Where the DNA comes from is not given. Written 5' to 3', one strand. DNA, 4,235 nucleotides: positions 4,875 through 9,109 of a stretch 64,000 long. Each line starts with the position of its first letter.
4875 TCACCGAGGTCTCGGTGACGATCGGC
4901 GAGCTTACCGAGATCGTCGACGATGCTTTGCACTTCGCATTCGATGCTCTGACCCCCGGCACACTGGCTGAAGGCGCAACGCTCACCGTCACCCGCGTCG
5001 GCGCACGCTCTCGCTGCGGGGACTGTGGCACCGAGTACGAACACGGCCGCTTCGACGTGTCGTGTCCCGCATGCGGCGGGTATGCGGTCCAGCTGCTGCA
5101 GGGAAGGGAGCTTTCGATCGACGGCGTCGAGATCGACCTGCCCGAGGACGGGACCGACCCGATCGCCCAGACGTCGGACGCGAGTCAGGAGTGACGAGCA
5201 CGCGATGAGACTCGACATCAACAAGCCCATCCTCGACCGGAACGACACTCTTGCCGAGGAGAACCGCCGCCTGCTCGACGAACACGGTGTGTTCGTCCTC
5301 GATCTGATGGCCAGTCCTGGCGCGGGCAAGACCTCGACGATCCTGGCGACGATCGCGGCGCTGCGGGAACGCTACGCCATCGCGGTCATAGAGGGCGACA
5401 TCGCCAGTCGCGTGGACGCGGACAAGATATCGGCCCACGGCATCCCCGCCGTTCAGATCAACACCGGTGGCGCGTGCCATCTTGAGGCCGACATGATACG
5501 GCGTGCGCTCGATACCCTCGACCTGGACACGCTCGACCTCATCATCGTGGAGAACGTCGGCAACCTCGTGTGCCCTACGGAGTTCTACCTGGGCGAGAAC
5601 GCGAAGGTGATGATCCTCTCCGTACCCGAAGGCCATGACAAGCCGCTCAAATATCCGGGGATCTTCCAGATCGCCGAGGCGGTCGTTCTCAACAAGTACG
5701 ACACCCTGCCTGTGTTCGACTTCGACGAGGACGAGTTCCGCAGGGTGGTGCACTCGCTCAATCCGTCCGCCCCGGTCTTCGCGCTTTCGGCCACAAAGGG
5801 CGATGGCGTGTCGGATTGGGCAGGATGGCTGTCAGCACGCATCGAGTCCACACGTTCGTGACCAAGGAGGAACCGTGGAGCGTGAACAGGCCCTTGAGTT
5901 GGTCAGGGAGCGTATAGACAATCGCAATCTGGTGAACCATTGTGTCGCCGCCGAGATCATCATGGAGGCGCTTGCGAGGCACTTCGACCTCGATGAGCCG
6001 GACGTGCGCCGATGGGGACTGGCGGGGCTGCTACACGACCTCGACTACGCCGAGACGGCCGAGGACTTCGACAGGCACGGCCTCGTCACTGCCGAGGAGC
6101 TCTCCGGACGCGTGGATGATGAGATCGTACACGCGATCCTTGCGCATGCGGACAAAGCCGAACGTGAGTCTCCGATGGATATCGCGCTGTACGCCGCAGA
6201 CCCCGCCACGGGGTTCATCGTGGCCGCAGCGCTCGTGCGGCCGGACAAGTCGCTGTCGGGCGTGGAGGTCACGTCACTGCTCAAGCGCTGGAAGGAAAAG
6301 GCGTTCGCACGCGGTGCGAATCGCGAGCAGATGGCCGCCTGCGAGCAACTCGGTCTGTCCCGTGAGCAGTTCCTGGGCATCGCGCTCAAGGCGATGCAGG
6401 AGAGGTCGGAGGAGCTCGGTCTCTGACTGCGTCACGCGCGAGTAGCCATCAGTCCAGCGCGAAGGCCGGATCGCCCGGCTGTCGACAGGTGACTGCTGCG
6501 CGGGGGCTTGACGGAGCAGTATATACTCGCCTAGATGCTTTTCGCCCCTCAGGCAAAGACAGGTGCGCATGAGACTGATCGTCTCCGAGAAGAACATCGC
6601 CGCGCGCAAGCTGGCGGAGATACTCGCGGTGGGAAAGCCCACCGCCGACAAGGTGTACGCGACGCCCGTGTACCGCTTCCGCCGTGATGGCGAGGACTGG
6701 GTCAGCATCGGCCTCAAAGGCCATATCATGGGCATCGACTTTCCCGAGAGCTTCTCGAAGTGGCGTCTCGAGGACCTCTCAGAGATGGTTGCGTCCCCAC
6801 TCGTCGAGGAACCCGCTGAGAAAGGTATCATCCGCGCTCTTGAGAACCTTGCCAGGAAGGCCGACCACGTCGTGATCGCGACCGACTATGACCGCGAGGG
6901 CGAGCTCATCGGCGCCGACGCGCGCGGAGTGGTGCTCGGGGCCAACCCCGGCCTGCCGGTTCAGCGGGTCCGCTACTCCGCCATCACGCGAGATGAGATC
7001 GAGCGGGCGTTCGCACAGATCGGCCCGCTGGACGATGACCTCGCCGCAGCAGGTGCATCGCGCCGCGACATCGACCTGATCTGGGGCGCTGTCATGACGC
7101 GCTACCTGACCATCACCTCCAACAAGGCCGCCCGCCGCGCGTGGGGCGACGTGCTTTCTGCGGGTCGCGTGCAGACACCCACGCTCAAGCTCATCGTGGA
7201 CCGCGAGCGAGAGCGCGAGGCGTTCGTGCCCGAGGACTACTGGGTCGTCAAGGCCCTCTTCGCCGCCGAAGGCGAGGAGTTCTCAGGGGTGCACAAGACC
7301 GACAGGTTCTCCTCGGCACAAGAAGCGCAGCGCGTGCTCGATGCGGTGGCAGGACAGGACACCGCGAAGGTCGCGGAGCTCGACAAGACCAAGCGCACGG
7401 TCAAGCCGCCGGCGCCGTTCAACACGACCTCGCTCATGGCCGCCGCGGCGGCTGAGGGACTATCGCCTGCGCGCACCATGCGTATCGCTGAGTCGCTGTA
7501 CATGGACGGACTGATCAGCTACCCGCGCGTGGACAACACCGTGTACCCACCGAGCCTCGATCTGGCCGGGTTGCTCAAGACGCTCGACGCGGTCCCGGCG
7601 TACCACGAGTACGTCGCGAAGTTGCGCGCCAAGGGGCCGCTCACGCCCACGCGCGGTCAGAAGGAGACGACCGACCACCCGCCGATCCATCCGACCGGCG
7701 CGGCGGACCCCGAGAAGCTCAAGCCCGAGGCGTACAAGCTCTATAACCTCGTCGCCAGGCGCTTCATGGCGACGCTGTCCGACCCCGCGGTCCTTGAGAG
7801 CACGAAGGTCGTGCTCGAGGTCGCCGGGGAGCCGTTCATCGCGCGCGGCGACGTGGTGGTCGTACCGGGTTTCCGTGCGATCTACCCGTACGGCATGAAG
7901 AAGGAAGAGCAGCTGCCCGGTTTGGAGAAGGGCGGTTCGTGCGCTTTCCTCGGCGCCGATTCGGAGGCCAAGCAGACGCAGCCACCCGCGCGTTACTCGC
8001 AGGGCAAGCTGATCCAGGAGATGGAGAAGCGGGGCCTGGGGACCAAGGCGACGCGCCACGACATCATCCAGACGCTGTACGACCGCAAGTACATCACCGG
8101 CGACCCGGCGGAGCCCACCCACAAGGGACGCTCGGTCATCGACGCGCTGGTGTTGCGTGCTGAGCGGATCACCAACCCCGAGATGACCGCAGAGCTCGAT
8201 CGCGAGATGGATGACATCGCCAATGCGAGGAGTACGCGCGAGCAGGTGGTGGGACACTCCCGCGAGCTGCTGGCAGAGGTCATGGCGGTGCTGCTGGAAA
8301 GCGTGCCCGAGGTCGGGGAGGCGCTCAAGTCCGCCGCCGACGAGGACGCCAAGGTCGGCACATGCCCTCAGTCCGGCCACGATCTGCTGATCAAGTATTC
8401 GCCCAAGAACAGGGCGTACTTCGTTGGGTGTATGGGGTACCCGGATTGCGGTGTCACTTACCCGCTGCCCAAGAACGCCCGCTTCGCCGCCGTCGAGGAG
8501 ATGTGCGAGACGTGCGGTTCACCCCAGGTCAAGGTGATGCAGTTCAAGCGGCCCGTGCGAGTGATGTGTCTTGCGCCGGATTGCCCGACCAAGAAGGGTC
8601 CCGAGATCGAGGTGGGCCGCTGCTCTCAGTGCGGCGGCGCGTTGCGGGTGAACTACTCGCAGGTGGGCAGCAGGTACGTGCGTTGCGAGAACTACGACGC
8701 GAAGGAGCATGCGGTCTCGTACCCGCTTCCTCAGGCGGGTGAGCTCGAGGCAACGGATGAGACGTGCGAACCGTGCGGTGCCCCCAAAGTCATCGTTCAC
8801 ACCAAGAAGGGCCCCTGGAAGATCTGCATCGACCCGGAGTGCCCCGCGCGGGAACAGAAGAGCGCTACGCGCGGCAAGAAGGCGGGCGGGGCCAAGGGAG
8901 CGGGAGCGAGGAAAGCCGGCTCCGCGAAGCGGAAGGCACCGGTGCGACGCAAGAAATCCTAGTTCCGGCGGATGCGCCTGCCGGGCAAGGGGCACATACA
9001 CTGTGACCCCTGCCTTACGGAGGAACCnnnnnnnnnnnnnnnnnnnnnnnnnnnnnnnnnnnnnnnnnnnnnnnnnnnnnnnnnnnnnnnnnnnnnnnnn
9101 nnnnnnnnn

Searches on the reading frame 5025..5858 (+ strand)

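Call 67: search_protein_families(library=pfam, proteins=[window:5025-5858:+], max_evalue=0.00001)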
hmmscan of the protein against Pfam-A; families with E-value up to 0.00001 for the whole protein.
window:5025-5858:+ (278 aa): 1 family
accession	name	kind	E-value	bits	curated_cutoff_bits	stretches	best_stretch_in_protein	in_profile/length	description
PF02492.25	cobW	-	7.9e-21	74.9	20.7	1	96-252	7-179/180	CobW/HypB/UreG, nucleotide-binding domain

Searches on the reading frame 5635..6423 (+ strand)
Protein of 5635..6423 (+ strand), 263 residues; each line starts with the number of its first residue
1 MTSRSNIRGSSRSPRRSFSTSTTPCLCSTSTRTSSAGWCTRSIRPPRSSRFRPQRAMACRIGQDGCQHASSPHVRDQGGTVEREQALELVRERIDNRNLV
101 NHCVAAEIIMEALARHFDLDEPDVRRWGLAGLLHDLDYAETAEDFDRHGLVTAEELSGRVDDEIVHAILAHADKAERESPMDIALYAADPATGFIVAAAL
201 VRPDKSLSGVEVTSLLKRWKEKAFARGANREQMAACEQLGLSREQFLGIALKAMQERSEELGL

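Call 67: search_protein_families(library=pfam, proteins=[window:5635-6423:+], max_evalue=0.00001)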
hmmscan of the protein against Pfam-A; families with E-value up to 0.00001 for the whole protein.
window:5635-6423:+ (263 aa): 1 family
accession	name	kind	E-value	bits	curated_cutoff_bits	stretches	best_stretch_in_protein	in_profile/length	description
PF01966.28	HD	-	1.7e-07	32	22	1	100-187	2-109/116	HD domain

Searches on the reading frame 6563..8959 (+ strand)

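Call 22: search_protein_families(library=pfam, proteins=[window:6563-8959:+], max_evalue=0.00001)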
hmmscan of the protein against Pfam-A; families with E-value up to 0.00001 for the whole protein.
window:6563-8959:+ (799 aa): 3 families
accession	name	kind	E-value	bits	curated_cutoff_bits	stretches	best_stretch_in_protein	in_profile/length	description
PF01131.25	Topoisom_bac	-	5e-119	398.4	35.1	1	156-563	2-410/411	DNA topoisomerase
PF01396.24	Zn_ribbon_Top1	-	9.7e-12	44.9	32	1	598-638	1-39/39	Topoisomerase DNA binding C4 zinc finger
PF01751.28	Toprim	-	6.1e-09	36.4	23.1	1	5-137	2-92/96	Toprim domain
